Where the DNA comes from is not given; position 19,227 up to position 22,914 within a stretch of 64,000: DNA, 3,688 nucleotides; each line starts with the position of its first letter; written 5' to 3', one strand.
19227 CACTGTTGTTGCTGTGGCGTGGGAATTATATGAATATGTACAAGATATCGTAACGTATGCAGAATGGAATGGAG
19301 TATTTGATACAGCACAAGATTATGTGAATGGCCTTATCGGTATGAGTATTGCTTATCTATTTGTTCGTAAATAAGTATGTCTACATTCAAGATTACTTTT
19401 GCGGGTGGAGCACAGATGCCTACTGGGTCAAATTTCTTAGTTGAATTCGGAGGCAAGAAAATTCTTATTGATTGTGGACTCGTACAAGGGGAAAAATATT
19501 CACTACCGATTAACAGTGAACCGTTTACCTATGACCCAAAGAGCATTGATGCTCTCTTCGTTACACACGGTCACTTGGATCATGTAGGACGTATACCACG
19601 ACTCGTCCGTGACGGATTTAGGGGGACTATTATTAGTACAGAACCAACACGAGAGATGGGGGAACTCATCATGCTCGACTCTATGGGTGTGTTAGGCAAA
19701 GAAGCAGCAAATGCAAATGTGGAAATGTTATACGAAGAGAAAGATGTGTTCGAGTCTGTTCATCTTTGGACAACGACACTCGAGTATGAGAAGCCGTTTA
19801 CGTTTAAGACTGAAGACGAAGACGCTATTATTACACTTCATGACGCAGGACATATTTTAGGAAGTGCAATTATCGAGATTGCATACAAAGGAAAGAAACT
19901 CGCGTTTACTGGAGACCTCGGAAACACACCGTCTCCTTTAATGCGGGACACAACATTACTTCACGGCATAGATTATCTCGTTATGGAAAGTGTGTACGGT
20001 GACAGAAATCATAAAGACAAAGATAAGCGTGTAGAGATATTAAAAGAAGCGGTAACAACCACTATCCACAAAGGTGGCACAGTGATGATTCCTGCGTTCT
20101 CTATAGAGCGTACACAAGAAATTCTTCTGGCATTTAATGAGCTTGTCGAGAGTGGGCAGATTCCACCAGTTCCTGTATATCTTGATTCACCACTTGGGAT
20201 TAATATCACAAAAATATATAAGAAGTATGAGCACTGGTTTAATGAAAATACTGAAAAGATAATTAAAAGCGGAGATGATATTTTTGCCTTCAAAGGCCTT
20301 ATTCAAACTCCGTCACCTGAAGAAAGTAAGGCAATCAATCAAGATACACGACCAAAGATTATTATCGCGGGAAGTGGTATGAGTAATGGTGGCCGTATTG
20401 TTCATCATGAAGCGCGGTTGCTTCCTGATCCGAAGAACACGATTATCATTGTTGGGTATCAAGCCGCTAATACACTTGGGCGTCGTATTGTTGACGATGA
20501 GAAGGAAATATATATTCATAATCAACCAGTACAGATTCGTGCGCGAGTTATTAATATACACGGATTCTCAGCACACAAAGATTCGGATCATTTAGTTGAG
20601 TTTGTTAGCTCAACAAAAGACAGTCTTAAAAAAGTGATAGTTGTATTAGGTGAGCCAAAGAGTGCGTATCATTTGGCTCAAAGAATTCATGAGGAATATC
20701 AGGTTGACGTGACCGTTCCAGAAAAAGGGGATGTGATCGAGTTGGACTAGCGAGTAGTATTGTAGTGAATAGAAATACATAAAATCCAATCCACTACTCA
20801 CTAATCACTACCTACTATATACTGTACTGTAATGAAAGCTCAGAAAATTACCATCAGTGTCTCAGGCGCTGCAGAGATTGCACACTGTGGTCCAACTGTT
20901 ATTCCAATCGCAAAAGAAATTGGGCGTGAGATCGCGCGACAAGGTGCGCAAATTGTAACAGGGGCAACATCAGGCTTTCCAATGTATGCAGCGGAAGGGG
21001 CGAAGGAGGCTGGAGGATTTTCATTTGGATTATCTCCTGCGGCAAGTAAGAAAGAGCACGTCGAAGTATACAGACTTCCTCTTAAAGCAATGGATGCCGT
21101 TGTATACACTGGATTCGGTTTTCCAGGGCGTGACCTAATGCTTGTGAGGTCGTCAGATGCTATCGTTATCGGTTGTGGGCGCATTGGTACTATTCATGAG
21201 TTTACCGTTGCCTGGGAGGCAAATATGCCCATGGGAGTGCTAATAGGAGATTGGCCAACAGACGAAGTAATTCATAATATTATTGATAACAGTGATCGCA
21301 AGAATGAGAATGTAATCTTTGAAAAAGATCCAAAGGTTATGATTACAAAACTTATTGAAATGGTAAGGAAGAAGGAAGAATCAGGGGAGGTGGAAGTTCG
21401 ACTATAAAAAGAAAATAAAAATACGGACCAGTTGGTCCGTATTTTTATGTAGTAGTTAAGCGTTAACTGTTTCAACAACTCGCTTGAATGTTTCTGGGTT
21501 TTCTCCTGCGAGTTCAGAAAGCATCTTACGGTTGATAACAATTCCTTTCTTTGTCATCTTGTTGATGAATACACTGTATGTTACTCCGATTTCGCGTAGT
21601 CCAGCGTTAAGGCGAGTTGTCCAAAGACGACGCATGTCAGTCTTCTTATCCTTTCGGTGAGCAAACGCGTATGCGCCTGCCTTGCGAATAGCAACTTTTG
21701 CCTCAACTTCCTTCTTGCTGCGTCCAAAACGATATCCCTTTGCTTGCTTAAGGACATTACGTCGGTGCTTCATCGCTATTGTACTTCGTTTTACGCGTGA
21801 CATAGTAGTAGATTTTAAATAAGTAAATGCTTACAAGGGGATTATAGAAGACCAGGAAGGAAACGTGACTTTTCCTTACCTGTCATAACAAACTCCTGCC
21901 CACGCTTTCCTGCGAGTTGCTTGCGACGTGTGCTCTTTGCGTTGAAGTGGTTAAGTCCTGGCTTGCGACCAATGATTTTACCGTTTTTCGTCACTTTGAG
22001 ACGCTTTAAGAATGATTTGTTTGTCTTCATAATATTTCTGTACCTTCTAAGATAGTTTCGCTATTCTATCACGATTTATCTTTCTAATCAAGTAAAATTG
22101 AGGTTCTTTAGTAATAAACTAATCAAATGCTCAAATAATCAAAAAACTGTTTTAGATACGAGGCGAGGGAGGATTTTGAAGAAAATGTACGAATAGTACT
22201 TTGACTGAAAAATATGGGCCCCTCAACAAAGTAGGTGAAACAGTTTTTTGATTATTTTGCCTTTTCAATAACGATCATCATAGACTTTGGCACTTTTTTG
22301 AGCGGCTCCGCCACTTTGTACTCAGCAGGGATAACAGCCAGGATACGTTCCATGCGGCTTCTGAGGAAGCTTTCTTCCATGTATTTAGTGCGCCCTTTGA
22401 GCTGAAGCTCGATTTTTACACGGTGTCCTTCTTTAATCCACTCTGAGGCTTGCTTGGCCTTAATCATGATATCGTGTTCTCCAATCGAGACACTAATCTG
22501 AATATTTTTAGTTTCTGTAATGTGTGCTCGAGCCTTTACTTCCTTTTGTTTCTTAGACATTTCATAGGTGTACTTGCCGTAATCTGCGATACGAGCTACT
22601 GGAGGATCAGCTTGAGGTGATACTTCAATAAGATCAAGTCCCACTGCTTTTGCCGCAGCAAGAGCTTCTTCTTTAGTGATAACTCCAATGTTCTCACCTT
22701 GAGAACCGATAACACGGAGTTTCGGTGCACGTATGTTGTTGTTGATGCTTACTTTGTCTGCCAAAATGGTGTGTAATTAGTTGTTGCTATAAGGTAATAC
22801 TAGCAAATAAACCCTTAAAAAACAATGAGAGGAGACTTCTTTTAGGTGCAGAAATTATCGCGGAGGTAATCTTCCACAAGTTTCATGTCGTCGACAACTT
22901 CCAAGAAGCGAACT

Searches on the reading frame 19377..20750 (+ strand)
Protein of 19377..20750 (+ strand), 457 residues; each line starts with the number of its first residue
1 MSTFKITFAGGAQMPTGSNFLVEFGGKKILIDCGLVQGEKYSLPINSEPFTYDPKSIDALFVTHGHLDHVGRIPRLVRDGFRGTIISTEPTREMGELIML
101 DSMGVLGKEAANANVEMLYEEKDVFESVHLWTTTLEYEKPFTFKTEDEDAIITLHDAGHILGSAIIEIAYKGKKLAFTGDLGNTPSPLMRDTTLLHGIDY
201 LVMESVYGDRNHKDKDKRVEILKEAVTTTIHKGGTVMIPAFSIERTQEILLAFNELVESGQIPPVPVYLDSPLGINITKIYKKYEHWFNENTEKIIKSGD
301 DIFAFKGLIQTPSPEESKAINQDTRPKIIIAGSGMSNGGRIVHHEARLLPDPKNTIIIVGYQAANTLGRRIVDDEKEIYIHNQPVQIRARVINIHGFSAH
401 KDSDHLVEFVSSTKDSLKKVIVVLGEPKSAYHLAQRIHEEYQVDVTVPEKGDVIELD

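Call 60: search_protein_families(library=pfam, proteins=[window:19377-20750:+], max_evalue=0.00001)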
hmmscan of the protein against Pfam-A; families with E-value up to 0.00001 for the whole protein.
window:19377-20750:+ (457 aa): 5 families
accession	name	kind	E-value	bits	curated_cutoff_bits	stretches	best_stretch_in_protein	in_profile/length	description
PF10996.14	Beta-Casp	-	7.7e-39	133.4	27.7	1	246-371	1-120/120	Beta-Casp domain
PF00753.33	Lactamase_B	-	9.8e-14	52.2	22.7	1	18-198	7-173/196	Metallo-beta-lactamase superfamily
PF16661.11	Lactamase_B_6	-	2.3e-13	50.4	27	1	21-178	1-159/193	Metallo-beta-lactamase superfamily domain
PF07521.17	RMMBL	-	2.8e-13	50.1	21.6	1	385-448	2-63/63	Zn-dependent metallo-hydrolase RNA specificity domain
PF12706.13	Lactamase_B_2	-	3.5e-10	40.3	27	1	28-211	2-171/200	Beta-lactamase superfamily domain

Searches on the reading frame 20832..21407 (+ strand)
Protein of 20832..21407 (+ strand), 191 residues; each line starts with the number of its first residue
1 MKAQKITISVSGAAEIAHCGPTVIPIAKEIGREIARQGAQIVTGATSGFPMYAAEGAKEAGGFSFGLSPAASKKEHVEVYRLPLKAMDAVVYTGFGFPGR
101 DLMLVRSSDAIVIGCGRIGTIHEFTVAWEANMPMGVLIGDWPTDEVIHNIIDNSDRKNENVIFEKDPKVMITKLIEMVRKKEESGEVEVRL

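Call 65: search_protein_families(library=pfam, proteins=[window:20832-21407:+], max_evalue=0.001)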
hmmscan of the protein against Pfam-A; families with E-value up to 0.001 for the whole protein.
window:20832-21407:+ (191 aa): 1 family
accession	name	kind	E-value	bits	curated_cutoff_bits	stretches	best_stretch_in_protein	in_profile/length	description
PF18306.6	LDcluster4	-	1.2e-31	109.8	26.3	1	5-169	1-149/151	SLOG cluster4 family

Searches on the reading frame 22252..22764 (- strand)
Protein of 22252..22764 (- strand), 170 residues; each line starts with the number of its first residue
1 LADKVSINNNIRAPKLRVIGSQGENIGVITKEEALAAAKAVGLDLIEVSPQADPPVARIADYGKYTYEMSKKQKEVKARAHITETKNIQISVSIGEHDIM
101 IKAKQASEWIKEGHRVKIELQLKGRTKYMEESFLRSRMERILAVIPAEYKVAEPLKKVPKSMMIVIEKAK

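Call 65: search_protein_families(library=pfam, proteins=[window:22252-22764:-], max_evalue=0.001)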
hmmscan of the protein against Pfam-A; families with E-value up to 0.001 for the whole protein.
window:22252-22764:- (170 aa): 2 families
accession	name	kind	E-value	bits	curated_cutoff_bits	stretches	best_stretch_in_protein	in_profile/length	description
PF05198.21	IF3_N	-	1.3e-28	99.4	26.9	1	7-75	1-69/70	Translation initiation factor IF-3, N-terminal domain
PF00707.27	IF3_C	-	2.4e-13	50.3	34.8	1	84-167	2-84/86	Translation initiation factor IF-3, C-terminal domain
